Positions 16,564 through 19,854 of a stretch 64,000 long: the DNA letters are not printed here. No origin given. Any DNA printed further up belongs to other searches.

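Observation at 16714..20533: TtrA-like Tat molybdoenzyme intact, but its Fe-S partner is doubly frameshifted and there is no membrane-anchor subunit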

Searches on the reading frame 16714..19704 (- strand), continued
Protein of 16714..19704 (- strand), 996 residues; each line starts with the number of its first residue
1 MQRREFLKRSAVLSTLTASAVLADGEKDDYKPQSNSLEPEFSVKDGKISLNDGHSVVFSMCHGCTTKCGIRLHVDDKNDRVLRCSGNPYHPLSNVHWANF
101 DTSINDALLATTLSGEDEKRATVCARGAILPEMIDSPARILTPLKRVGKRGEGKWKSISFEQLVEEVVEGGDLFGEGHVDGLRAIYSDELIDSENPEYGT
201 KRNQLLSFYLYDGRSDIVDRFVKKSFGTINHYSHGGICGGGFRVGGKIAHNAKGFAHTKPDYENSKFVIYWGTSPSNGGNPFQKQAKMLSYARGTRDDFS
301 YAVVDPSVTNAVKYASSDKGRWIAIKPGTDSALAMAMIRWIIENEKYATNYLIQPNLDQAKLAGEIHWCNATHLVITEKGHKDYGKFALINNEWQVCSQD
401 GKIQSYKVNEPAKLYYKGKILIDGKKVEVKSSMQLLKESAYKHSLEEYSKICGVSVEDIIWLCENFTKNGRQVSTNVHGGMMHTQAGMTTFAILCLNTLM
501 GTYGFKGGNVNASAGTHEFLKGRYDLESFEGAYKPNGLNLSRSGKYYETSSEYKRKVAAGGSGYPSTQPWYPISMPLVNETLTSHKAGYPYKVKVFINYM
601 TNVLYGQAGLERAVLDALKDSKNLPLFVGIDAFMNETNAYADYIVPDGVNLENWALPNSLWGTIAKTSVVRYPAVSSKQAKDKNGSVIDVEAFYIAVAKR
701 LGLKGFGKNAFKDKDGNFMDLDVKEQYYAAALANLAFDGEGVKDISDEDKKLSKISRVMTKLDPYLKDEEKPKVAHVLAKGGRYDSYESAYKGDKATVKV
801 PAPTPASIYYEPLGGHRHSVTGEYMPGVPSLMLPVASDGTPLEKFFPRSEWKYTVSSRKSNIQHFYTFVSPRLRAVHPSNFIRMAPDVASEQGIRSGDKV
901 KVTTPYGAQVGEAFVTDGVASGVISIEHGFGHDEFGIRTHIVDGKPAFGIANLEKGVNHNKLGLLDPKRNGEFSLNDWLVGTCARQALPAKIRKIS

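Call 20: list_cluster_members(proteins=[window:16714-19704:-, window:19948-20310:-, window:19718-19999:-, window:20249-20452:-, window:16043-16717:+, window:20636-21766:-, window:14944-15831:+])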
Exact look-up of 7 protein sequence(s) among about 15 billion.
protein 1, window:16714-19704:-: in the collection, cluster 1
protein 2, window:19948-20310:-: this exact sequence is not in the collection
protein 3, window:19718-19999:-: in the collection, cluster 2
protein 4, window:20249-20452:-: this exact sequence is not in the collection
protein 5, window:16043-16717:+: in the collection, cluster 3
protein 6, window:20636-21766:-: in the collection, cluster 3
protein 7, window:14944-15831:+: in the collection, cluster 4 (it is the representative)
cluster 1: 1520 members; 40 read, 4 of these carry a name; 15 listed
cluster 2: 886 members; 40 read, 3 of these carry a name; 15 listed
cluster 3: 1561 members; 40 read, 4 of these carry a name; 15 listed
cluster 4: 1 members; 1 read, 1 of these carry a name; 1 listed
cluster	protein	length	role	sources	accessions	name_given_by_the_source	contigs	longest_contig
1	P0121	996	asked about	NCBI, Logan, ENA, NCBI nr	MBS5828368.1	MAG: tetrathionate reductase subunit TtrA [Campylobacter concisus] | tetrathionate reductase subunit TtrA [Campylobacter concisus]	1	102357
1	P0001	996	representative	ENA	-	-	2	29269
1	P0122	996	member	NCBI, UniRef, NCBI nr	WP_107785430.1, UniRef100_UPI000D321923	molybdopterin dinucleotide binding domain-containing protein [Campylobacter concisus] | molybdopterin dinucleotide binding domain-containing protein n=1 Tax=Campylobacter ...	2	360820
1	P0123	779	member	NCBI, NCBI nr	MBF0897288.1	MAG: tetrathionate reductase subunit TtrA, partial [Campylobacter concisus] | tetrathionate reductase subunit TtrA [Campylobacter concisus]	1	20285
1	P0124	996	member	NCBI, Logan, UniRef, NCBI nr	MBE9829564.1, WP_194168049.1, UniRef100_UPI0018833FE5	tetrathionate reductase subunit TtrA [Campylobacter concisus] | molybdopterin-dependent oxidoreductase n=1 Tax=Campylobacter concisus TaxID=199 ... | molybdopterin-dependent oxidoreductase [Campylobacter concisus]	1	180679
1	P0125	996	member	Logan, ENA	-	-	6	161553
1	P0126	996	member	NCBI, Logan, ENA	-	-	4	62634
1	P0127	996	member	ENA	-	-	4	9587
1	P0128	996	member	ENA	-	-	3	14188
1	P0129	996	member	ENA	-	-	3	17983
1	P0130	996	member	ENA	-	-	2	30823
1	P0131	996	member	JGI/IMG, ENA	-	-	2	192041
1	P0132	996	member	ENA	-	-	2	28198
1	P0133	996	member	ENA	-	-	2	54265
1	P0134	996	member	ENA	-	-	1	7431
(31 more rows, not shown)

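Call 36: search_protein_families(library=pfam, proteins=[L058:3880-5064:-, L058:5077-5934:-, L058:6216-7034:+, L058:11129-13687:-, L058:13822-14742:+, L051:5562-6908:-, L051:11799-12551:+, L051:13638-16016:+, L051:16016-16576:+, L051:16660-18555:+])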
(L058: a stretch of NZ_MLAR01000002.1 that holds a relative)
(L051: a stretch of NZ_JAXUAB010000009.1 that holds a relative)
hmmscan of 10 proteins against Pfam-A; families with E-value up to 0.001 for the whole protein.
L058:3880-5064:- (394 aa): 1 family
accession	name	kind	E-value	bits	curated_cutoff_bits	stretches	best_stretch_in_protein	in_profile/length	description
PF00709.27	Adenylsucc_synt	-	4.4e-159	530.1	27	1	4-392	1-416/416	Adenylosuccinate synthetase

L058:5077-5934:- (285 aa): 1 family
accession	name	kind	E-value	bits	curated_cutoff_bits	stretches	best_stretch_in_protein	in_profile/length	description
PF13393.11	tRNA-synt_His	-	3.5e-14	53.2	25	1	21-130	11-128/308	Histidyl-tRNA synthetase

L058:6216-7034:+ (272 aa): 1 family
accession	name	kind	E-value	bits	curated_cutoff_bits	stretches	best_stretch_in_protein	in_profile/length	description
PF13452.11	FAS1_DH_region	-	7.9e-05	23.2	22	1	74-130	70-126/132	FAS1-like, dehydratase domain region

L058:11129-13687:- (852 aa): 3 families
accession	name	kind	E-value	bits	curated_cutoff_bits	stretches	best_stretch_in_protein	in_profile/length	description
PF06434.19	Aconitase_2_N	-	1.5e-93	312.6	27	1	174-375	2-204/204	Aconitate hydratase 2 N-terminus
PF11791.14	Aconitase_B_N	-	3.8e-49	167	25.8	1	8-161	2-153/153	Aconitate B N-terminal domain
PF00330.25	Aconitase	-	2.1e-41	142.8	28.7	1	458-815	95-463/463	Aconitase family (aconitate hydratase)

L058:13822-14742:+ (306 aa): 1 family
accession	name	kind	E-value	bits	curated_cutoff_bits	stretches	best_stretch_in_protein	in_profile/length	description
PF00291.31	PALP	-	7.4e-74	249.2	35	1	7-292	1-294/295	Pyridoxal-phosphate dependent enzyme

L051:5562-6908:- (448 aa): 5 families
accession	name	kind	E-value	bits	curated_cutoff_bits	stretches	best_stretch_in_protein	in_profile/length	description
PF01637.24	ATPase_2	-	1.3e-23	84.4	33.2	1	2-205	1-225/225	ATPase domain predominantly from Archaea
PF03008.20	DUF234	-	2.6e-17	63.5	22.5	1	314-396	1-93/100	Archaea bacterial proteins of unknown function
PF13173.12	AAA_14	-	3.8e-11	43.5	27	1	23-153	4-109/129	AAA domain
PF13401.12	AAA_22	-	1.2e-09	39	27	1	23-142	7-123/130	AAA domain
PF00004.35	AAA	-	0.00098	20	21.2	0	25-146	2-113/131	ATPase family associated with various cellular activities (AAA)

L051:11799-12551:+ (250 aa): 0 families

L051:13638-16016:+ (792 aa): 2 families
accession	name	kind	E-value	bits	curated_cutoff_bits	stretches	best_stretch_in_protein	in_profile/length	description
PF00384.28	Molybdopterin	-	1.4e-26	93.8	24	1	10-386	106-353/353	Molybdopterin oxidoreductase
PF01568.27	Molydop_binding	-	1.1e-11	45.2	26.8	1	652-764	15-108/110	Molydopterin dinucleotide binding domain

L051:16016-16576:+ (186 aa): 11 families
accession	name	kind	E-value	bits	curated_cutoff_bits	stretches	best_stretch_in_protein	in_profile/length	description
PF13247.11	Fer4_11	-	3.3e-12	46.9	26.2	1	55-124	9-75/100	4Fe-4S dicluster domain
PF12838.12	Fer4_7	-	2.2e-10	41.3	27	1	87-160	1-52/52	4Fe-4S dicluster domain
PF12837.12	Fer4_6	-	2.2e-10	40.4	25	1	80-103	1-24/24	4Fe-4S binding domain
PF12797.12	Fer4_2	-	1.1e-08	34.9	24.5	1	80-100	2-22/22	4Fe-4S binding domain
PF13187.11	Fer4_9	-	4.6e-08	33.4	27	1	87-159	1-50/52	4Fe-4S dicluster domain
PF13237.11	Fer4_10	-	6.5e-08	32.8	25.5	1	81-124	2-46/53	4Fe-4S dicluster domain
PF00037.32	Fer4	-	1.3e-07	31.5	21.1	1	83-103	3-23/24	4Fe-4S binding domain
PF14697.11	Fer4_21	-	4.7e-05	23.9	35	0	84-124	4-45/59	4Fe-4S dicluster domain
PF25160.1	LdpA_Fe-S-bd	-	0.00033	20.8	27.6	1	61-101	6-41/49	LdpA Fe-S cluster-binding domain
PF13459.11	Fer4_15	-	0.00038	21.5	22.4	0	7-25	2-20/66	4Fe-4S single cluster domain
PF13183.11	Fer4_8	-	0.00078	20.4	27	0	11-71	3-67/68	4Fe-4S dicluster domain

L051:16660-18555:+ (631 aa): 6 families
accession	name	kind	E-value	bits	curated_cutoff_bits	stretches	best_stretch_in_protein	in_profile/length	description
PF00009.33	GTP_EFTU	-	3.5e-57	193.5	26.5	1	33-225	1-187/188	Elongation factor Tu GTP binding domain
PF21018.2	BipA_C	-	1.4e-46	157.3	23.8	1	513-621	1-109/110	TypA/BipA C-terminal domain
PF00679.30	EFG_C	-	2.7e-23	82.2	27.9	1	425-509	2-86/89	Elongation factor G C-terminus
PF22042.2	EF-G_D2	-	1.7e-10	41.3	27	1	237-319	4-82/84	Elongation factor G domain 2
PF03144.31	GTP_EFTU_D2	-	3e-10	40.8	30.3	1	249-318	1-72/73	Elongation factor Tu domain 2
PF01926.29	MMR_HSR1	-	7.6e-06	26.5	21.9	1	43-159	7-113/113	50S ribosome-binding GTPase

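Call 38: find_encoding_contigs(protein=P0064, flank=5000, max_places=1)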
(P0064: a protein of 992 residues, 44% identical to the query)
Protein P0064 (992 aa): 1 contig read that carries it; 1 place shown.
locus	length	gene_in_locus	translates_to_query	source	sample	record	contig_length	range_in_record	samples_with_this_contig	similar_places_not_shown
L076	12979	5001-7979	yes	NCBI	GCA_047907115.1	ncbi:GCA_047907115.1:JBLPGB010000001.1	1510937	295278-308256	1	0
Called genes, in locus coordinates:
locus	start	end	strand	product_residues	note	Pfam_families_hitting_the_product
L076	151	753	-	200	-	PF00072:Response_reg, PF00196:GerE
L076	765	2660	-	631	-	PF12974:Phosphonate-bd, PF00512:HisKA, PF02518:HATPase_c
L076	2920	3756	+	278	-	PF12797:Fer4_2 (faint), PF12837:Fer4_6 (faint), PF13237:Fer4_10 (weak), PF13247:Fer4_11, PF12838:Fer4_7 (weak), PF13187:Fer4_9 (weak), PF00037:Fer4 (weak)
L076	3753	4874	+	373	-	PF03916:NrfD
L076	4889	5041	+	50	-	PF10518:TAT_signal (weak)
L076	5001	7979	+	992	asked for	PF04879:Molybdop_Fe4S4 (faint), PF00384:Molybdopterin, PF01568:Molydop_binding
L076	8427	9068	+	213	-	PF13442:Cytochrome_CBB3 (faint), PF00034:Cytochrom_C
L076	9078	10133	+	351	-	PF21342:SoxA-TsdA_cyt-c, PF00034:Cytochrom_C, PF13442:Cytochrome_CBB3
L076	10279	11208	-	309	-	PF00126:HTH_1, PF03466:LysR_substrate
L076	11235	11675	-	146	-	PF13404:HTH_AsnC-type, PF13412:HTH_24, PF01037:AsnC_trans_reg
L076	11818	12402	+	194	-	PF01810:LysE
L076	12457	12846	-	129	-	PF06961:DUF1294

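Call 39: find_encoding_contigs(protein=P0009, flank=5000, max_places=1)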
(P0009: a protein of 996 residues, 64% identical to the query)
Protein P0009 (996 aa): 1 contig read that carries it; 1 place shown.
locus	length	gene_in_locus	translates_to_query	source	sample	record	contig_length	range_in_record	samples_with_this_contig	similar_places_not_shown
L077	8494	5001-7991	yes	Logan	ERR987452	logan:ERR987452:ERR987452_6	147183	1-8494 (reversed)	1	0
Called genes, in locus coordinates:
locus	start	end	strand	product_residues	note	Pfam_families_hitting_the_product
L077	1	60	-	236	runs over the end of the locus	PF03741:TerC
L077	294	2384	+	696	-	PF07715:Plug, PF00593:TonB_dep_Rec_b-barrel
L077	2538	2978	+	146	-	PF01618:MotA_ExbB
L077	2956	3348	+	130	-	PF02472:ExbD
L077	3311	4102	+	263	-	PF16031:TonB_N (weak), PF13103:TonB_2, PF03544:TonB_C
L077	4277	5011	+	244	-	PF13484:Fer4_16 (faint), PF12797:Fer4_2 (faint), PF12838:Fer4_7 (weak), PF13237:Fer4_10 (weak), PF13247:Fer4_11, PF13187:Fer4_9 (weak), PF00037:Fer4 (weak), PF12837:Fer4_6 (weak), +2 more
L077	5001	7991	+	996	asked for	PF04879:Molybdop_Fe4S4 (weak), PF00384:Molybdopterin, PF01568:Molydop_binding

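Call 40: find_encoding_contigs(protein=P0015, flank=5000, max_places=1)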
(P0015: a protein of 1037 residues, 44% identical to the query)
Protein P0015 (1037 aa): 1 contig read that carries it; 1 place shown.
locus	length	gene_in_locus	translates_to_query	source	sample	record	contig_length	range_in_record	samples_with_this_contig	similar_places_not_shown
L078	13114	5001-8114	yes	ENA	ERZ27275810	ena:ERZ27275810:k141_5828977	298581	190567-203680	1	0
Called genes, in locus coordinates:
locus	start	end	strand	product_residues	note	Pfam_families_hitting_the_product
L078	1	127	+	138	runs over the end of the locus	-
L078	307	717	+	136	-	-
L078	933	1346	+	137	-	-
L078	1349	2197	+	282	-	PF01435:Peptidase_M48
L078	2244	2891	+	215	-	PF00072:Response_reg, PF08281:Sigma70_r4_2 (faint), PF00196:GerE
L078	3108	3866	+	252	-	PF12797:Fer4_2 (weak), PF13247:Fer4_11, PF12838:Fer4_7 (weak), PF13187:Fer4_9 (weak), PF12797:Fer4_2 (weak), PF12837:Fer4_6 (weak), PF13237:Fer4_10 (weak), PF00037:Fer4 (weak)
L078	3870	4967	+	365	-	PF03916:NrfD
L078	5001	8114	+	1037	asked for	PF00384:Molybdopterin, PF01568:Molydop_binding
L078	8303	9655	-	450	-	PF11563:Protoglobin, PF00015:MCPsignal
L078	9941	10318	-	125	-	PF04430:DUF498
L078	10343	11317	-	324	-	PF07549:Sec_GG, PF02355:SecD_SecF_C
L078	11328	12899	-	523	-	PF07549:Sec_GG (weak), PF21760:SecD_1st, PF22599:SecDF_P1_head, PF02355:SecD_SecF_C, PF03176:MMPL (weak)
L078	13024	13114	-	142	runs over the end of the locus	PF02699:YajC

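Call 43: search_solved_structures(query=window:16714-19704:-, max_evalue=0.00001)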
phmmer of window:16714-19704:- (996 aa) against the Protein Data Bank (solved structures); distinct sequences matched with E-value up to 0.00001: 8.
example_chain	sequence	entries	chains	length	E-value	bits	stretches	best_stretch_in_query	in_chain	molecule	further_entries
5e7o_A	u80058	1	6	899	1.3e-15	59.9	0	258-352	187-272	DMSO reductase family type II enzyme, molybdopterin subunit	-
4ydd_A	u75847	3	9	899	2e-15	59.4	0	258-352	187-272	DMSO reductase family type II enzyme, molybdopterin subunit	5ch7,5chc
2vpw_A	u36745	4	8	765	5.6e-13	51.3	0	255-354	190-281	THIOSULFATE REDUCTASE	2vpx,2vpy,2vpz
6cz7_A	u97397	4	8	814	1.8e-12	49.6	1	212-339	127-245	ArrA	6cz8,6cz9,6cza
2e7z_A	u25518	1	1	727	1.9e-09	39.6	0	131-349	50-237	Acetylene hydratase Ahy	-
1h0h_A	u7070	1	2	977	1.3e-08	36.8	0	433-542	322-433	FORMATE DEHYDROGENASE SUBUNIT ALPHA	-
1kqf_A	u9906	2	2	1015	2e-08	36.2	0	295-527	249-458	FORMATE DEHYDROGENASE, NITRATE-INDUCIBLE, MAJOR SUBUNIT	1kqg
9vap_A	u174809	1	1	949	6.2e-08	34.6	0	123-344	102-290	Formate dehydrogenase molybdopterin-binding subunit FdhA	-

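Call 49: search_protein_families(library=pfam, proteins=[L040:11144-12082:-, L040:6018-7082:-, L047:3678-6014:+, L047:6033-7109:-, L047:11083-11697:+, L047:11719-12039:+, L003:9223-9654:+, L003:9836-10456:+], max_evalue=0.01)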
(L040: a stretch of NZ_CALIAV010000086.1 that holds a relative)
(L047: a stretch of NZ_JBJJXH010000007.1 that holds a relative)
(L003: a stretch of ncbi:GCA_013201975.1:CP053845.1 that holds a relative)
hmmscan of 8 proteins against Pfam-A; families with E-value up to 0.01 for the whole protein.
L040:11144-12082:- (312 aa): 1 family
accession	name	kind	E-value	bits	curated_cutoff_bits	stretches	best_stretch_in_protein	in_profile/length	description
PF11335.13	DUF3137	-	2.2e-27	96.1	26.1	1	174-306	2-139/139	Protein of unknown function (DUF3137)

L040:6018-7082:- (354 aa): 4 families
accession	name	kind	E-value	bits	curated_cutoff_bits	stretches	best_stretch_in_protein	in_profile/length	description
PF18644.7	Phage_int_SAM_6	-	6.4e-57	191.7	27.5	1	6-137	1-132/132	Phage integrase SAM-like domain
PF00589.27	Phage_integrase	-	2.7e-36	125.4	27.1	1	167-338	2-170/172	Phage integrase family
PF02899.23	Phage_int_SAM_1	-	9.8e-05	23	22.3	1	64-136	10-82/83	Phage integrase, N-terminal SAM-like domain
PF16795.10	Phage_integr_3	-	0.0014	19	27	1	171-292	7-125/161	Archaeal phage integrase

L047:3678-6014:+ (778 aa): 1 family
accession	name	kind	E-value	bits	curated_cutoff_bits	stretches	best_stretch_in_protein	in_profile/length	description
PF13576.12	Pentapeptide_3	-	3.5e-10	40.4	27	2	156-193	5-41/48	Pentapeptide repeats (9 copies)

L047:6033-7109:- (358 aa): 5 families
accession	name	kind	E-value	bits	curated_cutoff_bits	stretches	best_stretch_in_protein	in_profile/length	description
PF18644.7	Phage_int_SAM_6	-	4.1e-58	195.5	27.5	1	11-142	1-132/132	Phage integrase SAM-like domain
PF00589.27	Phage_integrase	-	2.1e-34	119.2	27.1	1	172-343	2-170/172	Phage integrase family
PF02899.23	Phage_int_SAM_1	-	0.0013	19.5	22.3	1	75-141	16-82/83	Phage integrase, N-terminal SAM-like domain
PF13495.12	Phage_int_SAM_4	-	0.0018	19.1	27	0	116-199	11-68/85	Phage integrase, N-terminal SAM-like domain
PF16433.10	DUF5030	-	0.0089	15.9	25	0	151-329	51-204/314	Domain of unknown function (DUF5030)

L047:11083-11697:+ (204 aa): 0 families

L047:11719-12039:+ (106 aa): 4 families
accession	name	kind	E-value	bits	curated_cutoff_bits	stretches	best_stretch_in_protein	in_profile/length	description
PF12263.13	DUF3611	-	0.00015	22.1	27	1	33-100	5-71/175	Protein of unknown function (DUF3611)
PF08274.17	Zn_Ribbon_YjdM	-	0.0036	17.7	30.8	0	29-39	19-29/30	PhnA Zinc-Ribbon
PF17283.8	Zn_ribbon_SprT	-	0.0039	17.7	28.1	1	7-42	6-37/38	SprT-like zinc ribbon domain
PF22747.2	Zn_ribbon_DUF2089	-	0.0042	17.6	27.6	0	8-16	1-9/32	DUF2089 zinc ribbon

L003:9223-9654:+ (143 aa): 0 families

L003:9836-10456:+ (206 aa): 0 families
